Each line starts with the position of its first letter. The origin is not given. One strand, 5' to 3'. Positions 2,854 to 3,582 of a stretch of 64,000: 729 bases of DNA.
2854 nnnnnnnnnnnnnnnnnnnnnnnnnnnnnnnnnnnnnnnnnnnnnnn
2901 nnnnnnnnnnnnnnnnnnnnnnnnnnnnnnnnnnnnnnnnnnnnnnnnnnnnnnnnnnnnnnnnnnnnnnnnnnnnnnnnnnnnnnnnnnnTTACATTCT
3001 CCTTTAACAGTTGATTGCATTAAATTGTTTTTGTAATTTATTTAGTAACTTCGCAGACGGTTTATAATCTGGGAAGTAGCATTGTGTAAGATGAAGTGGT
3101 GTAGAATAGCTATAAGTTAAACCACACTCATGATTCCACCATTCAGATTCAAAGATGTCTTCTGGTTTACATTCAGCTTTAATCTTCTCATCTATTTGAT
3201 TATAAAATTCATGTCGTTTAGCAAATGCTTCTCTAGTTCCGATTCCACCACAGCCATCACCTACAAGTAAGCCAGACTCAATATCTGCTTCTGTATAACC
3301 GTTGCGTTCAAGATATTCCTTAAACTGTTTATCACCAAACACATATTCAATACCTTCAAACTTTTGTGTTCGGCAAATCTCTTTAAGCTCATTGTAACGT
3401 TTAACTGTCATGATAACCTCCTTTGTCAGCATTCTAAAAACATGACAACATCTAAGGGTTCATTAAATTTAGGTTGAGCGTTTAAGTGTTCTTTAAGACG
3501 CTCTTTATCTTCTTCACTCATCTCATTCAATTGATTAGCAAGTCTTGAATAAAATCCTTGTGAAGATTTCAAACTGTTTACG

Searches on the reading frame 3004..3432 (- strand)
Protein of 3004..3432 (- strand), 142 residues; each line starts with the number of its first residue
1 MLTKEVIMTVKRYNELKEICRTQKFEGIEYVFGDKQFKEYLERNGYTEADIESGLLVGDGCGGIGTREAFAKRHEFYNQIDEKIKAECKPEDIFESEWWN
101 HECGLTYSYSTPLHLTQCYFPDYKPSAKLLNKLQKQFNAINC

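Call 106: search_protein_families(library=pfam, proteins=[window:3004-3432:-], max_evalue=0.001)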
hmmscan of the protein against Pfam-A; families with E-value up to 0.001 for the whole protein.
window:3004-3432:- (142 aa): 1 family
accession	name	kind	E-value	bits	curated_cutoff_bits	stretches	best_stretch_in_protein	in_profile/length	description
PF24692.1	DUF7659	-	1.1e-07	32.4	27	1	27-135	17-131/135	Family of unknown function (DUF7659)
